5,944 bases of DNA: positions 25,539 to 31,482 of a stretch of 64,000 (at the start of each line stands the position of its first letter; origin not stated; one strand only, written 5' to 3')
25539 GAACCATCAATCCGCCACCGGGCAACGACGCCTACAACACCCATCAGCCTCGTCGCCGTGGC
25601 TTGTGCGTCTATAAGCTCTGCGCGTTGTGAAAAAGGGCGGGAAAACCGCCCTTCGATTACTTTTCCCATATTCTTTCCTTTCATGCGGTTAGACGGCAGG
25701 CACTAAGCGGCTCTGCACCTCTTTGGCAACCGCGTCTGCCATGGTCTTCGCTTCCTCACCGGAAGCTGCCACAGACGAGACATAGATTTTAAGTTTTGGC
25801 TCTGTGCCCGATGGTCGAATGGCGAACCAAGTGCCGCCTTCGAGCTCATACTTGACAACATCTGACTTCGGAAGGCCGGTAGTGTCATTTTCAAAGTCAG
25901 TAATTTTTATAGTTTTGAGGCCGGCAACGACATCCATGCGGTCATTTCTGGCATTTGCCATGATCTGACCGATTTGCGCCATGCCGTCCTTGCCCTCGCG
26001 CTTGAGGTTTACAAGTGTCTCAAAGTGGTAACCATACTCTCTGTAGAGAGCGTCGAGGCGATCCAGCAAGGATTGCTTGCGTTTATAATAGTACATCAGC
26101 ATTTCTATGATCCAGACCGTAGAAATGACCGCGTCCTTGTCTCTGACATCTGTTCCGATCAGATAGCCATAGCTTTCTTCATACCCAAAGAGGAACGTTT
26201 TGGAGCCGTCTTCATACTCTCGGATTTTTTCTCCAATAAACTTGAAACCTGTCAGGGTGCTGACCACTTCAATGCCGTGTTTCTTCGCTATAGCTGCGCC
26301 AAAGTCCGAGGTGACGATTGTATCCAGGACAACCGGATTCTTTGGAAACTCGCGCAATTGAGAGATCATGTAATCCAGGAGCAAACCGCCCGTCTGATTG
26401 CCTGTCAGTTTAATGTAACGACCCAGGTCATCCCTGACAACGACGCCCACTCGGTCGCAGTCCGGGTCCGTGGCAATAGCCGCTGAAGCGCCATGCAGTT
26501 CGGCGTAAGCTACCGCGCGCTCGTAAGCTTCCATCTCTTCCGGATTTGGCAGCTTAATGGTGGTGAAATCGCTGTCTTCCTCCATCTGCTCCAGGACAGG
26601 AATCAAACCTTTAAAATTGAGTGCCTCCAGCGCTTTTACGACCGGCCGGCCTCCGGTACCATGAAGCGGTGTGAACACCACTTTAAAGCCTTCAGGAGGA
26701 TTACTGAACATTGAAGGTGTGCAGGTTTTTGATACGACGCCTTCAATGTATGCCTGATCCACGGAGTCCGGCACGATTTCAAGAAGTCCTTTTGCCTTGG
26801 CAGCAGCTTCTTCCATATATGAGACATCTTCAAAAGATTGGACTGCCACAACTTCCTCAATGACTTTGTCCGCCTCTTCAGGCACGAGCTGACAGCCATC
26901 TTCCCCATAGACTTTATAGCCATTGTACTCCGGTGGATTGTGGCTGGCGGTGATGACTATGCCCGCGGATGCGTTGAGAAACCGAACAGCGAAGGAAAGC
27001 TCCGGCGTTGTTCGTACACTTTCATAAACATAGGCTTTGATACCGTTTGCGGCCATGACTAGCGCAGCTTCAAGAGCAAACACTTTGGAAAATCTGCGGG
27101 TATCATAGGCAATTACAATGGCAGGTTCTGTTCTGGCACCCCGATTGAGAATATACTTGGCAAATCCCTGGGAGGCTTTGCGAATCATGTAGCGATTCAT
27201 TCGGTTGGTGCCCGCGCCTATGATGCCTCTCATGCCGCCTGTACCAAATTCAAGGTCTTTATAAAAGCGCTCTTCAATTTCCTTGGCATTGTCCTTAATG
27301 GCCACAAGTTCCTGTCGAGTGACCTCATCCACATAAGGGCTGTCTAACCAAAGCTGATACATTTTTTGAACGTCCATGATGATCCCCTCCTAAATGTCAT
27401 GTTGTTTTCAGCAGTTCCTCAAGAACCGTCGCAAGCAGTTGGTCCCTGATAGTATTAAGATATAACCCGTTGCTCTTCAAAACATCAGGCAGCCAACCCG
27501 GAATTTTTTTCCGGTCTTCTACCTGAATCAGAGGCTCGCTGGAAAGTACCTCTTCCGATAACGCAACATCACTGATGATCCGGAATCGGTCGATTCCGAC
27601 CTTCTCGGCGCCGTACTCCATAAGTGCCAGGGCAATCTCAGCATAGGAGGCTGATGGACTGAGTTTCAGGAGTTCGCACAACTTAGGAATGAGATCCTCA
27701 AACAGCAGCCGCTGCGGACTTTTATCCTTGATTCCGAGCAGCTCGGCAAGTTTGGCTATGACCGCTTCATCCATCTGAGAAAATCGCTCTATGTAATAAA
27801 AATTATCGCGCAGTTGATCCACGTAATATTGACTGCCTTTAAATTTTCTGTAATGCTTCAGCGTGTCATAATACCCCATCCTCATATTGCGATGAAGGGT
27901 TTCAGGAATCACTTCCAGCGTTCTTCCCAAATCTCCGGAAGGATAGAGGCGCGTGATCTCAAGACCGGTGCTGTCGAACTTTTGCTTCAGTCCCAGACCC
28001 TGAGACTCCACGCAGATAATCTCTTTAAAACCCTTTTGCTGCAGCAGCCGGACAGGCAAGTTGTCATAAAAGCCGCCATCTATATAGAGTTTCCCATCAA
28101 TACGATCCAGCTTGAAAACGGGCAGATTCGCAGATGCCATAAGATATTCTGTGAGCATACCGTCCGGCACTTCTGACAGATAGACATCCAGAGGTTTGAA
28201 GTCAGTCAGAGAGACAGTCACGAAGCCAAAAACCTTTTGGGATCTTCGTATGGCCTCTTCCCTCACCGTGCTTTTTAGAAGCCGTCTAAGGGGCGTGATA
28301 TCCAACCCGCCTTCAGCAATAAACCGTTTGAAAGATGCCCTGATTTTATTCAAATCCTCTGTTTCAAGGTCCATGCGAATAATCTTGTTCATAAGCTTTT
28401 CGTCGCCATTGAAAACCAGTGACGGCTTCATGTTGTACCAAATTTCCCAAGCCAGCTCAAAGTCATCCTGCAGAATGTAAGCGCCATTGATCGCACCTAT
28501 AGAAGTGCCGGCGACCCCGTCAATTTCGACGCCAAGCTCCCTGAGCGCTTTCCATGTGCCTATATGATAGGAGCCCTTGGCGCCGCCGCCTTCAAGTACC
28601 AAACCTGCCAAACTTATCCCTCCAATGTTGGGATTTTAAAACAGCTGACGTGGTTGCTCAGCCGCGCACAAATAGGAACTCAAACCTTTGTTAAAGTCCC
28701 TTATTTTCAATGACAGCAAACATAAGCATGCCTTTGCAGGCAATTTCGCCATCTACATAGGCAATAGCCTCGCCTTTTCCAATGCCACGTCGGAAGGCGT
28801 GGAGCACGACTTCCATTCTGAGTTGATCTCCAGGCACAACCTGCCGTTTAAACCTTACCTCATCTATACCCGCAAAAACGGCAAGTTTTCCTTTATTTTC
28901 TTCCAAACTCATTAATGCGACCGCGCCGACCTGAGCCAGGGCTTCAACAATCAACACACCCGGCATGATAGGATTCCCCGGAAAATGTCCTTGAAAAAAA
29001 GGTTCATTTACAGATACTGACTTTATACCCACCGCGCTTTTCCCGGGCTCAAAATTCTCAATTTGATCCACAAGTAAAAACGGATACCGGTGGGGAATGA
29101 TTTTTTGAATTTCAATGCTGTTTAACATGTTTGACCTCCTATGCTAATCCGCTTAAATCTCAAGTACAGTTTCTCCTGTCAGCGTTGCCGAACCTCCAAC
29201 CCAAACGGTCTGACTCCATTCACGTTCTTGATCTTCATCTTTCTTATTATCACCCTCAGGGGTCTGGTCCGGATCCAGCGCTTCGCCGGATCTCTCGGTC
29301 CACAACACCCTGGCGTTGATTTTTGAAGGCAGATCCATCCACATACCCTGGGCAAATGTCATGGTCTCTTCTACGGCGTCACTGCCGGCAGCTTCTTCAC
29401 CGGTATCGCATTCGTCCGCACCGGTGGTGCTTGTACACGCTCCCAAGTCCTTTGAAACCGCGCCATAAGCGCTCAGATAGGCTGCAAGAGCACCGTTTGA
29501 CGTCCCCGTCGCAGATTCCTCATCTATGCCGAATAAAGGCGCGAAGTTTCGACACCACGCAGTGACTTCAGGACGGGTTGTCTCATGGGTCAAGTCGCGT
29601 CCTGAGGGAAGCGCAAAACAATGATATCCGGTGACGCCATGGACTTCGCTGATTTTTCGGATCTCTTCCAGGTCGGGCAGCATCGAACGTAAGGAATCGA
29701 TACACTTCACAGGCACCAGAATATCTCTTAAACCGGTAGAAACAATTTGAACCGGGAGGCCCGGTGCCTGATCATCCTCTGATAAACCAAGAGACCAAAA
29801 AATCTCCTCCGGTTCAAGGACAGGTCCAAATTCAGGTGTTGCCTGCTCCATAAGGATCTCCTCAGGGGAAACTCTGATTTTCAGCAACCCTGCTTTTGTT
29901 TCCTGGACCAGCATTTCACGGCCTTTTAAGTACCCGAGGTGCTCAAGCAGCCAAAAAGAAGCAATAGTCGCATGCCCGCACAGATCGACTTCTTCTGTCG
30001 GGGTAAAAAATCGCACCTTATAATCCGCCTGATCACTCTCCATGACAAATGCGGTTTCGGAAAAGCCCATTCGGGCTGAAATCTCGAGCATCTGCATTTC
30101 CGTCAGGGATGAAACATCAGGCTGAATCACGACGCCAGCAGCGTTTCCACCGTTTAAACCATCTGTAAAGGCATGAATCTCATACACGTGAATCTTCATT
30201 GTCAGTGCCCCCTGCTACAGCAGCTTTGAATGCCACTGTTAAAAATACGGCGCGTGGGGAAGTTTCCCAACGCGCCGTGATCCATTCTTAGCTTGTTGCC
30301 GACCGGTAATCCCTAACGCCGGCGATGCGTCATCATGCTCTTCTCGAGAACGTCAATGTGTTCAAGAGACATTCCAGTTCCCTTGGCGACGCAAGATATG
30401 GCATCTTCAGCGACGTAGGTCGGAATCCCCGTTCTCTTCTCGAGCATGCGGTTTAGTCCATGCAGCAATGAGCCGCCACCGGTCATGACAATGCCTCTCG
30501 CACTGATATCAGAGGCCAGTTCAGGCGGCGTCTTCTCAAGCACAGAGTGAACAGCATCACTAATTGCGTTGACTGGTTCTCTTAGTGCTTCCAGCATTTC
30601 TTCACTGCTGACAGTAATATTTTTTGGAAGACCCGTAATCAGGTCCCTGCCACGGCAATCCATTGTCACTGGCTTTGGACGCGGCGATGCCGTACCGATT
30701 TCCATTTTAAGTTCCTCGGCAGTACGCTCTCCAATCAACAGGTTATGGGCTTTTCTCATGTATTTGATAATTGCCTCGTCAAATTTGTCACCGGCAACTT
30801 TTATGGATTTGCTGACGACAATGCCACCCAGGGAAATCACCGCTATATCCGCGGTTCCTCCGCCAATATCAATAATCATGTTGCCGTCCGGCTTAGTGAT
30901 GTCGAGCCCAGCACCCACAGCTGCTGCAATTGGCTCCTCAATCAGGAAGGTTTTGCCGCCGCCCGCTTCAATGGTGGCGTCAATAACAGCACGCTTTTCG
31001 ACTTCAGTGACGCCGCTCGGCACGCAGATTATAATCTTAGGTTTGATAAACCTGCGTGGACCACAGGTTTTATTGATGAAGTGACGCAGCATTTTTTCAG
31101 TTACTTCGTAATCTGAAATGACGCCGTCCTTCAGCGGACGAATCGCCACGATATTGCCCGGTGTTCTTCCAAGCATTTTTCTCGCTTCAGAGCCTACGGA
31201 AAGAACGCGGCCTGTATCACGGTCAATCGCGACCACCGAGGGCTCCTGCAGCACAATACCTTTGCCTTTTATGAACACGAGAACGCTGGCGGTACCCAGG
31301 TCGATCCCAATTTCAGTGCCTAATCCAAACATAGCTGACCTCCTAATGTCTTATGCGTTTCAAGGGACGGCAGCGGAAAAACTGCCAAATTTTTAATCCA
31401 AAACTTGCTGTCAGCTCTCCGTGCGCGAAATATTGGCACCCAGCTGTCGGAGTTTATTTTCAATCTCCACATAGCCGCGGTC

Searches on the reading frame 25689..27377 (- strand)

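Call 73: search_protein_families(library=pfam, proteins=[window:25689-27377:-], max_evalue=0.00001)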
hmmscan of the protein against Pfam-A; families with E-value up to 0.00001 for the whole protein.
window:25689-27377:- (562 aa): 4 families
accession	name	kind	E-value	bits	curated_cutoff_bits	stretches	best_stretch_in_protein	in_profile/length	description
PF02878.22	PGM_PMM_I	-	8.1e-41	139.4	22.5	1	43-176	3-131/138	Phosphoglucomutase/phosphomannomutase, alpha/beta/alpha domain I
PF02879.22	PGM_PMM_II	-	1.4e-23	83.8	29.3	1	209-316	2-100/103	Phosphoglucomutase/phosphomannomutase, alpha/beta/alpha domain II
PF02880.22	PGM_PMM_III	-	7e-20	71.7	20.7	1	326-448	2-115/115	Phosphoglucomutase/phosphomannomutase, alpha/beta/alpha domain III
PF00408.26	PGM_PMM_IV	-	1.3e-09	38.4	23.1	1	455-552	1-67/68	Phosphoglucomutase/phosphomannomutase, C-terminal domain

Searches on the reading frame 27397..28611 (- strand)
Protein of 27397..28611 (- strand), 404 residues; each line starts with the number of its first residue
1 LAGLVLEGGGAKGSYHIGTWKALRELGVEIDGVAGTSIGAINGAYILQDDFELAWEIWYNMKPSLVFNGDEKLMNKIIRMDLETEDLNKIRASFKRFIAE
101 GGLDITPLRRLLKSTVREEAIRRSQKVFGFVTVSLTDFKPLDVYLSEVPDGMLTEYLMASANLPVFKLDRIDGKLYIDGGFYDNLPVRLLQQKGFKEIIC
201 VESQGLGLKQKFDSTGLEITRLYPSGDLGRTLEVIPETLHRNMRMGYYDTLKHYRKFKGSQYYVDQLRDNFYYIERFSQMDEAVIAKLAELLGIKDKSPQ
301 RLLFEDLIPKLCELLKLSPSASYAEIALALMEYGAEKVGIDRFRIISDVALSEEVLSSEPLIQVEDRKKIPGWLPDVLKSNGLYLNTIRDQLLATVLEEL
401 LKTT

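Call 73: search_protein_families(library=pfam, proteins=[window:27397-28611:-], max_evalue=0.00001)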
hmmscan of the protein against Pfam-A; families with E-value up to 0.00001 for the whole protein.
window:27397-28611:- (404 aa): 1 family
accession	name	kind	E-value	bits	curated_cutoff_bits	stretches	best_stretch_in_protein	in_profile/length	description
PF01734.28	Patatin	-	1.1e-30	107.8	27.7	1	4-189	1-189/191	Patatin-like phospholipase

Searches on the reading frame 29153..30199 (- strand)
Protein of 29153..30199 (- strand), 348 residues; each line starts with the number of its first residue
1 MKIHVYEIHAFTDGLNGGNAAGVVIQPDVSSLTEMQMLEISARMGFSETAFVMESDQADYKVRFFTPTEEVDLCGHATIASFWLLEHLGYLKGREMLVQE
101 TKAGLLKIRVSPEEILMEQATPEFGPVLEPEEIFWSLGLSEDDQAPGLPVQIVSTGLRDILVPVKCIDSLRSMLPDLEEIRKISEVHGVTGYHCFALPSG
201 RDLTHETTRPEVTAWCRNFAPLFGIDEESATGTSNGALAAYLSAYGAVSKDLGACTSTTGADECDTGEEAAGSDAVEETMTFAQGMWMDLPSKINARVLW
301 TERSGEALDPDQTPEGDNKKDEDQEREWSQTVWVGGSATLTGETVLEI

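Call 73: search_protein_families(library=pfam, proteins=[window:29153-30199:-], max_evalue=0.00001)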
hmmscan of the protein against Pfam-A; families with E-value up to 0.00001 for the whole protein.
window:29153-30199:- (348 aa): 1 family
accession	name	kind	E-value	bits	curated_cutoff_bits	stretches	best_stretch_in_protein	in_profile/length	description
PF02567.21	PhzC-PhzF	-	3.5e-50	171.5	27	1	9-249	2-235/281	Phenazine biosynthesis-like protein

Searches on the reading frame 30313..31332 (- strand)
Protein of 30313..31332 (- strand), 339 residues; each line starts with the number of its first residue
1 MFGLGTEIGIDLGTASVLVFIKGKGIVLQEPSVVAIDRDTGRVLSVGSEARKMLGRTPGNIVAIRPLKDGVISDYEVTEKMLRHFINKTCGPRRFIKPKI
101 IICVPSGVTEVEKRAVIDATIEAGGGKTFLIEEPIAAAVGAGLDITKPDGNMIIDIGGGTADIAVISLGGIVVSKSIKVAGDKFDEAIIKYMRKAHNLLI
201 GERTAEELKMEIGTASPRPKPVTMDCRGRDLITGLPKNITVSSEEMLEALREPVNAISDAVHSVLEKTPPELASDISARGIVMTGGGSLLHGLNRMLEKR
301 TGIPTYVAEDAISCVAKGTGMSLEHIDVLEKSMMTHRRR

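Call 73: search_protein_families(library=pfam, proteins=[window:30313-31332:-], max_evalue=0.00001)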
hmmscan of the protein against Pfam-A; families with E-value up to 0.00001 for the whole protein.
window:30313-31332:- (339 aa): 4 families
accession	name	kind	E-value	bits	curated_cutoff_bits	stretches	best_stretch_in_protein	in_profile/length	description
PF06723.19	MreB_Mbl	-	1e-145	485.1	27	1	6-330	2-326/327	MreB/Mbl protein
PF00012.26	HSP70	-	9.4e-12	44.4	20.6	1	99-196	135-238/599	Hsp70 protein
PF00022.25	Actin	-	1.5e-10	40.7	27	1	31-195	31-190/410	Actin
PF14450.12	FtsA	-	1.1e-09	39.2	31.8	1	153-310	2-112/127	Cell division protein FtsA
